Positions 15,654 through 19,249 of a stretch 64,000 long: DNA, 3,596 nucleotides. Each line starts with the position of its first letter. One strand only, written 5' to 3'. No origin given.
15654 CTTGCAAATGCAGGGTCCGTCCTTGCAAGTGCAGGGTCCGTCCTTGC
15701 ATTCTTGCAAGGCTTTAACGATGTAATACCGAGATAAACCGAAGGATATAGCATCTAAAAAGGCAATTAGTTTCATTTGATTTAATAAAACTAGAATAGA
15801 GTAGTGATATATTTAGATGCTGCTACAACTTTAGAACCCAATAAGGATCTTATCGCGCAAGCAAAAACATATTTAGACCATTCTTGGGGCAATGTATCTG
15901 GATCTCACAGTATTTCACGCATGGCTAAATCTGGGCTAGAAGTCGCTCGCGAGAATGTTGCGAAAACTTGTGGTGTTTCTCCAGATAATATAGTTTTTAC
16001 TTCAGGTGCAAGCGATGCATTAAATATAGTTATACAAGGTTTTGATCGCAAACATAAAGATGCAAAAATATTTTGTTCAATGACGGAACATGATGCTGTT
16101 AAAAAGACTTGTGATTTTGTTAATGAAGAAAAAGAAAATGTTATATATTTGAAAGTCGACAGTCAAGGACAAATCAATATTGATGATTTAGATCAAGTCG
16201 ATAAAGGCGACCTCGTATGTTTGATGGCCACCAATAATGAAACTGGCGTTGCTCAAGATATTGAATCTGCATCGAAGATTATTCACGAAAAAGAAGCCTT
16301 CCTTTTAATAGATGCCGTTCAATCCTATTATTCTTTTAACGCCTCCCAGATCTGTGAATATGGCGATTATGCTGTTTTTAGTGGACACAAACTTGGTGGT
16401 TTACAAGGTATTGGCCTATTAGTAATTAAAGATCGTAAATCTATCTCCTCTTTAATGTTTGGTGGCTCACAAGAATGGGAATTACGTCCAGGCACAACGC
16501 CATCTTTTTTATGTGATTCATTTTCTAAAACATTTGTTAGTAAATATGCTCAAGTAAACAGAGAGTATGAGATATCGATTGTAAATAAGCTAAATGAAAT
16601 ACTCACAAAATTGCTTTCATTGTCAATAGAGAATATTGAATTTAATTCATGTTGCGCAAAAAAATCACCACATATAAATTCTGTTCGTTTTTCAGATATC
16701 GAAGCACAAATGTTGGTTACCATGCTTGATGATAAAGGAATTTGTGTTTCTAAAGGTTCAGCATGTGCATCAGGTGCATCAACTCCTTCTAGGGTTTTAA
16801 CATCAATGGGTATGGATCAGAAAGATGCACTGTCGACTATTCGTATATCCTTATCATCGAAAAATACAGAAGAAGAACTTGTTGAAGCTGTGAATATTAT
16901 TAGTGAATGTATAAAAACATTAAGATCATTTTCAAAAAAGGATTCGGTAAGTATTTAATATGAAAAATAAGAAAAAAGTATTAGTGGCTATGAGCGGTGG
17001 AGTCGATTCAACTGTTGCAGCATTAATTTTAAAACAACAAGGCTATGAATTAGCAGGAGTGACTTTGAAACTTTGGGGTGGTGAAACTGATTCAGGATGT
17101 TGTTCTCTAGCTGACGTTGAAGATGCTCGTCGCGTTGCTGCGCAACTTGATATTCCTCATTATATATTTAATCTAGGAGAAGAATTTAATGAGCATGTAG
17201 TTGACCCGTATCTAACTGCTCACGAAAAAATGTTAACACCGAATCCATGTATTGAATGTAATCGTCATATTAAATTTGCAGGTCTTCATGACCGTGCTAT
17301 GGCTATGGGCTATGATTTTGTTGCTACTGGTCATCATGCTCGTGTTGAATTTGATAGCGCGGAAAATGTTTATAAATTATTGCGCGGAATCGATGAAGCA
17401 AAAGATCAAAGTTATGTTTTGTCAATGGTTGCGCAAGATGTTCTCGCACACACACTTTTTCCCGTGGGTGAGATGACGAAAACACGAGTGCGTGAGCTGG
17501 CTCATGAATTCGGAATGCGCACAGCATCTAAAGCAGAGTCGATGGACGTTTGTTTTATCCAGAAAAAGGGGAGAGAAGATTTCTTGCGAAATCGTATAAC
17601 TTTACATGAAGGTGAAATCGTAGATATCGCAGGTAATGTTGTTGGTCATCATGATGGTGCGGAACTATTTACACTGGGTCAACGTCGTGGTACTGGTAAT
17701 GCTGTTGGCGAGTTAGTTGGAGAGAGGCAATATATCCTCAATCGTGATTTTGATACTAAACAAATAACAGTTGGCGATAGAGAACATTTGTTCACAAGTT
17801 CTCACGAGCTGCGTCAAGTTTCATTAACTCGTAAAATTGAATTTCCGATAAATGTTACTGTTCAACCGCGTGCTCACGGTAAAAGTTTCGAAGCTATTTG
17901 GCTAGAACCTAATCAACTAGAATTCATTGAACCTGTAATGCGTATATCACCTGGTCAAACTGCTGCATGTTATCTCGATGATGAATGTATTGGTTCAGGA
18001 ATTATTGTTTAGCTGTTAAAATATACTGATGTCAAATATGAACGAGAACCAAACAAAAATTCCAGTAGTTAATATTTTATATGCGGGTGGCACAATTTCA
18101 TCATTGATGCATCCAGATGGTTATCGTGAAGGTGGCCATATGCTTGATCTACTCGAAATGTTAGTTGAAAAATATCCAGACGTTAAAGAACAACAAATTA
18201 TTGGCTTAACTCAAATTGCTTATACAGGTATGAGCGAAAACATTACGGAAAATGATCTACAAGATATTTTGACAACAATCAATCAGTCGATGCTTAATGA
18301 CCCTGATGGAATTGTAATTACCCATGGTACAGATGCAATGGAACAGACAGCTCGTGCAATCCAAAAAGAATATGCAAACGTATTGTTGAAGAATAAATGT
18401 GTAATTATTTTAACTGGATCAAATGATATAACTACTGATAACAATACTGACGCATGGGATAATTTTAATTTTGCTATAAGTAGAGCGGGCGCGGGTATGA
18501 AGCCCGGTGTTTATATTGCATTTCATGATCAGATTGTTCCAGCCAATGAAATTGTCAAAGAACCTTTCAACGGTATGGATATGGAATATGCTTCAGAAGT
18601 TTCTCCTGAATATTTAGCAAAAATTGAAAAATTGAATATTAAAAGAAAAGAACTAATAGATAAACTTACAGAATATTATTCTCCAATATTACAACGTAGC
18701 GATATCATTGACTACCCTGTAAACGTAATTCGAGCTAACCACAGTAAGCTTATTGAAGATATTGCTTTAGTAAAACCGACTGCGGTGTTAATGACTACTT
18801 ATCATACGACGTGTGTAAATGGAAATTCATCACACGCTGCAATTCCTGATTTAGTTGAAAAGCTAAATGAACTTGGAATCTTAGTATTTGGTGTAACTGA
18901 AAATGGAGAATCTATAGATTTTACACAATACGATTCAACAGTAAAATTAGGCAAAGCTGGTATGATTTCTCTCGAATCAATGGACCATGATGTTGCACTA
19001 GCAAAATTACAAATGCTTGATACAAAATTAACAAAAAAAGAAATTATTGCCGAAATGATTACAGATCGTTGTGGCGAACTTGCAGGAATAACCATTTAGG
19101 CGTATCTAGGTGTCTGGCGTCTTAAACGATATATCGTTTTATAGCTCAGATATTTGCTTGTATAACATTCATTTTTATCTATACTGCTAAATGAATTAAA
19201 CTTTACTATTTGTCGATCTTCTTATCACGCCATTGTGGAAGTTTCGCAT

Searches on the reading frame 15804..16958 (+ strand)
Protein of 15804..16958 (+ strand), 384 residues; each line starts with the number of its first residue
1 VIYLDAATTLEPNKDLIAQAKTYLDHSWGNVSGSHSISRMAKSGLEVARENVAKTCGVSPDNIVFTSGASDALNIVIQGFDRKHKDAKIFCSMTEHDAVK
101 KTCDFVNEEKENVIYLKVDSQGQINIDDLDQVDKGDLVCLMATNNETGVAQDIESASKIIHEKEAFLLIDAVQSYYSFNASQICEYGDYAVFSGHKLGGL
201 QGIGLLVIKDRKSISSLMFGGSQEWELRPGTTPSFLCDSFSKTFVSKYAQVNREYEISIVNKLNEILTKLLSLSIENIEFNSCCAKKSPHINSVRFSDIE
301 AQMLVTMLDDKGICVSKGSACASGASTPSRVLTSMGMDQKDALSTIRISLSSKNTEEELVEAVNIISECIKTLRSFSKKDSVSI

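Call 69: search_protein_families(library=pfam, proteins=[window:15804-16958:+], max_evalue=0.00001)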
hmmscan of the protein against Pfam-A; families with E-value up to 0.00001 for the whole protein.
window:15804-16958:+ (384 aa): 1 family
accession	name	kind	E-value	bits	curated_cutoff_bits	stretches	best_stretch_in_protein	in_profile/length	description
PF00266.25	Aminotran_5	-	6.7e-57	193.6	21.5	1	2-359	1-368/371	Aminotransferase class-V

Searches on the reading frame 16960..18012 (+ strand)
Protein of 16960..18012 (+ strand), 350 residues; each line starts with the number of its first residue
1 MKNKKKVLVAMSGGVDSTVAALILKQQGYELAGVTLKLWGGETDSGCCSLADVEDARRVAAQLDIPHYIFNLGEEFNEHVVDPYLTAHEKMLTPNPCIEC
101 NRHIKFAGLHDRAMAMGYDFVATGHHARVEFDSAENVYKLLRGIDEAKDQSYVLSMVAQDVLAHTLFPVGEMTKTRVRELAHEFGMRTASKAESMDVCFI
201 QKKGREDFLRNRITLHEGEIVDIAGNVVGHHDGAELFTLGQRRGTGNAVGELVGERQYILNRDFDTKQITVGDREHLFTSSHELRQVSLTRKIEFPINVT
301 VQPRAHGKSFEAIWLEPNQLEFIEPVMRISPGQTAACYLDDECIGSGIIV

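Call 69: search_protein_families(library=pfam, proteins=[window:16960-18012:+], max_evalue=0.00001)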
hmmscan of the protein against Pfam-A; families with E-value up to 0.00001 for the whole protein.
window:16960-18012:+ (350 aa): 3 families
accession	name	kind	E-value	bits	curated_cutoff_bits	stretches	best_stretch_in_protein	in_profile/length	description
PF03054.22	tRNA_Me_trans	-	1.9e-70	237.1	20.6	1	5-202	1-202/202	tRNA methyl transferase HUP domain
PF20259.3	tRNA_Me_trans_M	-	6e-14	51.8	27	1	206-273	1-66/66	tRNA methyl transferase PRC-barrel domain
PF20258.4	tRNA_Me_trans_C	-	1.8e-08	35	20.6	1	295-349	19-77/77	Aminomethyltransferase beta-barrel domain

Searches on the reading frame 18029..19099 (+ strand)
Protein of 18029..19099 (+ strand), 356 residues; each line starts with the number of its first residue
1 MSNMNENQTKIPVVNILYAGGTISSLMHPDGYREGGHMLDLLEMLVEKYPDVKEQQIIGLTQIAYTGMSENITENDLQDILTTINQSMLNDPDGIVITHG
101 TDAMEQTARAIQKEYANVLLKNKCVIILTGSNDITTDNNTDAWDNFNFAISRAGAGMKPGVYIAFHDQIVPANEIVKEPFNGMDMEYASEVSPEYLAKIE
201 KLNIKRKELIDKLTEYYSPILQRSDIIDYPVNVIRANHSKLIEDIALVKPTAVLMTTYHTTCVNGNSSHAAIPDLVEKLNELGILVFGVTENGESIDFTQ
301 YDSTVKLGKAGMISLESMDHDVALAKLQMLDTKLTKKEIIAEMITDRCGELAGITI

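Call 70: search_protein_families(library=pfam, proteins=[window:18029-19099:+], max_evalue=0.00001)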
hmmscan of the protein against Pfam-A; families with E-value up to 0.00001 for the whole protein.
window:18029-19099:+ (356 aa): 1 family
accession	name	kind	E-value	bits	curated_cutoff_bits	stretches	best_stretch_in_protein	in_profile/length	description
PF00710.25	Asparaginase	-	6.4e-27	94.8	22.5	1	14-185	2-168/193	Asparaginase, N-terminal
